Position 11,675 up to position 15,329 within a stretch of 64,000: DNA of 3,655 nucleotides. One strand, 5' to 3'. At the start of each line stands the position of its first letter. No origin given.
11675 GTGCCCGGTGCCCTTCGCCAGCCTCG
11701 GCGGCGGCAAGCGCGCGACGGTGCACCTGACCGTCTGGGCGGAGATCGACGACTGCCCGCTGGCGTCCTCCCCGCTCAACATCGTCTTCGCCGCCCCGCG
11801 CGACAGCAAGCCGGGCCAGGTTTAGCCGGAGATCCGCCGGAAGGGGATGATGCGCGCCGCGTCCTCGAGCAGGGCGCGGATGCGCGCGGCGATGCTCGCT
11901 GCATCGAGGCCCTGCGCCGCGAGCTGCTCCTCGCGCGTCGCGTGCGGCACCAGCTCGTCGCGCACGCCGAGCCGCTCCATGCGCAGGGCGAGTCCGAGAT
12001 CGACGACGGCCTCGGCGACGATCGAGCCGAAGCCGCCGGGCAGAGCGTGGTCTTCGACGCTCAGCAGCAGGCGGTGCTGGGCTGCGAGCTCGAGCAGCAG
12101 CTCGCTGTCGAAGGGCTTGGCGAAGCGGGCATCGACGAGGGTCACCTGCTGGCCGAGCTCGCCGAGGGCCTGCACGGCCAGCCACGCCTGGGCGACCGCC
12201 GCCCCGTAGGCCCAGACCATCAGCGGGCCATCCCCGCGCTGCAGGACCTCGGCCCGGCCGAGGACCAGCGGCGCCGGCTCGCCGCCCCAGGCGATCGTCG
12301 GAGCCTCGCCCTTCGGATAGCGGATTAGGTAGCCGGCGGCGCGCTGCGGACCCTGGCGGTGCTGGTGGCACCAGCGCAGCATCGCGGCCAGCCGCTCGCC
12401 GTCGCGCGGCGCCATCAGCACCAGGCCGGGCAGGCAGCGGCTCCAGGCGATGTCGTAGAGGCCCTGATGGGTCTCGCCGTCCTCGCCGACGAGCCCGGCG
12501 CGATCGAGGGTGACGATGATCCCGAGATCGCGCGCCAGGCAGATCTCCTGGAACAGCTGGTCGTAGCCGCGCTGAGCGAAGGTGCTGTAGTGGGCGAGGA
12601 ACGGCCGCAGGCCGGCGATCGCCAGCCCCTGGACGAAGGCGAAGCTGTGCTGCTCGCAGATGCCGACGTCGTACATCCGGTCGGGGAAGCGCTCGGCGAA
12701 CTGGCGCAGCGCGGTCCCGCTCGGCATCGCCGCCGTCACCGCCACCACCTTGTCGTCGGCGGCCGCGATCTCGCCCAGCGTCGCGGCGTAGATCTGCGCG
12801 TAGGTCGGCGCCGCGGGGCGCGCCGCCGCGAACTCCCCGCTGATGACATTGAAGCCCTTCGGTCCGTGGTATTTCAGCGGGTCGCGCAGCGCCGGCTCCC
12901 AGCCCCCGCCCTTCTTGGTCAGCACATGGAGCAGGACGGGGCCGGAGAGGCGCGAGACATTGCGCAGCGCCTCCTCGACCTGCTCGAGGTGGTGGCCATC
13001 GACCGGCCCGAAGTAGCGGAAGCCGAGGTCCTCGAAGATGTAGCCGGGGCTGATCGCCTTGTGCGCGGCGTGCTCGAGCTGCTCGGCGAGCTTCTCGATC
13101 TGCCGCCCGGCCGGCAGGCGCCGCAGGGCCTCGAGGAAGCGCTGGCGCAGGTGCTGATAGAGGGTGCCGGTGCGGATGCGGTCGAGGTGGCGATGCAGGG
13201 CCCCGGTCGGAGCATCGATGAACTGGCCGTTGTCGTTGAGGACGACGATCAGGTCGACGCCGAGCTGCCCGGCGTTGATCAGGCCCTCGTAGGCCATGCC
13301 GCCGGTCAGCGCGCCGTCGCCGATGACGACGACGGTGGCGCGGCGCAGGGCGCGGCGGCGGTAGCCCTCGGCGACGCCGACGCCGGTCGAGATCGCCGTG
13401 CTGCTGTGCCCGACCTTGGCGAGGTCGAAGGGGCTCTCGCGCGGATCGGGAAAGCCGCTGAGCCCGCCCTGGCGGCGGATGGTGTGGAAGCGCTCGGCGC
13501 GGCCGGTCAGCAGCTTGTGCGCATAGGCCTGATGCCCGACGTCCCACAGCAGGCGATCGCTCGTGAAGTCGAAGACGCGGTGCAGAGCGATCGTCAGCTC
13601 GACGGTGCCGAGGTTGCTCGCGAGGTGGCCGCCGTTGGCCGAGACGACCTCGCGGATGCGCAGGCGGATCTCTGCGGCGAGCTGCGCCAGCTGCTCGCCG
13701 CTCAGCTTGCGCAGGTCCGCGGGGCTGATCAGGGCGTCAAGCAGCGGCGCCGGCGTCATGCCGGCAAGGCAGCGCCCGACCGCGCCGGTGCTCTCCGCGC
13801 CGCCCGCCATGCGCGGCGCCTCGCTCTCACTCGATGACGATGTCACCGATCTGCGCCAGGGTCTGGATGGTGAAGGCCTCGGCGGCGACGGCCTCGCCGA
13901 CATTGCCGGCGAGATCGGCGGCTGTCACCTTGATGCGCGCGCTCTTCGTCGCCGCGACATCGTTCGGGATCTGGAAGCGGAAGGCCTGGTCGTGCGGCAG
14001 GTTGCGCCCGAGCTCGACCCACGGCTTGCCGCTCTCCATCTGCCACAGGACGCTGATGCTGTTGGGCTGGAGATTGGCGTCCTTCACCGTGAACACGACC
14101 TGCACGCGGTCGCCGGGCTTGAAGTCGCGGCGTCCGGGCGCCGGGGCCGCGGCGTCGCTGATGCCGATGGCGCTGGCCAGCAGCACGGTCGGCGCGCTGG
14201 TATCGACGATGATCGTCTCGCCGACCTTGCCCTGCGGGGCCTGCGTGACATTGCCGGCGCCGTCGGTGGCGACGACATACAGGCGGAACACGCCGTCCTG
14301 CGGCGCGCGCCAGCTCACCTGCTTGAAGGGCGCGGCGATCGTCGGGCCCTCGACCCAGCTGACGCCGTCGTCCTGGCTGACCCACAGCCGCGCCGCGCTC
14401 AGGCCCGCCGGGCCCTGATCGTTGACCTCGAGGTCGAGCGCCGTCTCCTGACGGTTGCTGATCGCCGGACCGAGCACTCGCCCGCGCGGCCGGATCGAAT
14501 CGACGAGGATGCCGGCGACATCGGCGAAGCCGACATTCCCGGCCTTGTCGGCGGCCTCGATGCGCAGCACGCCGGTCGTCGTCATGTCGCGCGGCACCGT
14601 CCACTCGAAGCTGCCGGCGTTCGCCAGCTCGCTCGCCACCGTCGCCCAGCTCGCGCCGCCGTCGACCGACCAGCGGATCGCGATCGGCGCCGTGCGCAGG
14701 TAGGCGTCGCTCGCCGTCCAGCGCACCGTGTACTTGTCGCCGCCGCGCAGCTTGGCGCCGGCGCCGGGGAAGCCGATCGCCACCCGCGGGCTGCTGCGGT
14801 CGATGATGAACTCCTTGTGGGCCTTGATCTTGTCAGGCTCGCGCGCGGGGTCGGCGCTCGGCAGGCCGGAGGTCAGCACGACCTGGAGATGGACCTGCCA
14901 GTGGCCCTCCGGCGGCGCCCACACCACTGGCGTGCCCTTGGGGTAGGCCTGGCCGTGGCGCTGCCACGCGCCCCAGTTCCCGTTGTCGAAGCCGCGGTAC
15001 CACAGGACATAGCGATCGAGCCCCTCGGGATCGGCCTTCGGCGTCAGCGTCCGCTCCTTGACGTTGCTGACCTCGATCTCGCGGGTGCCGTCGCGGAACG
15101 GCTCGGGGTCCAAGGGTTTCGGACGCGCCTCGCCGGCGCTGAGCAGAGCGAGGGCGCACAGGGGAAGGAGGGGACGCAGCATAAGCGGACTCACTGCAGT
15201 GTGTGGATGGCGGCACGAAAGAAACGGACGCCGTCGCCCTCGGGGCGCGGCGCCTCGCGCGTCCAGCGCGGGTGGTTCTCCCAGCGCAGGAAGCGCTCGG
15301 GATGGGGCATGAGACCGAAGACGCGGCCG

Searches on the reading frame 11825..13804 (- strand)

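Call 66: search_protein_families(library=pfam, proteins=[window:11825-13804:-], max_evalue=0.00001)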
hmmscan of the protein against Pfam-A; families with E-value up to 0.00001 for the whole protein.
window:11825-13804:- (660 aa): 3 families
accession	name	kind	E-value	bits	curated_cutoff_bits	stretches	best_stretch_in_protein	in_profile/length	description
PF13292.11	DXP_synthase_N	-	1.2e-103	346.5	21.2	1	22-296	1-274/274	1-deoxy-D-xylulose-5-phosphate synthase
PF02779.29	Transket_pyr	-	3.5e-31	108.6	27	1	333-482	3-157/174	Transketolase, pyrimidine binding domain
PF02780.25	Transketolase_C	-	2.8e-22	79.4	25.9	1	516-638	1-124/124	Transketolase, C-terminal domain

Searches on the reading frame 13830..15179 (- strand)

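Call 66: search_protein_families(library=pfam, proteins=[window:13830-15179:-], max_evalue=0.00001)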
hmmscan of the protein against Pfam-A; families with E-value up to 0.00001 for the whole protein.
window:13830-15179:- (450 aa): 1 family
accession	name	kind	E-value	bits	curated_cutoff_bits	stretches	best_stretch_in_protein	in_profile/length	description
PF10342.15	Kre9_KNH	-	6e-08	33.8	24.6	0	138-213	2-79/94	Kre9/KNH-like N-terminal Ig-like domain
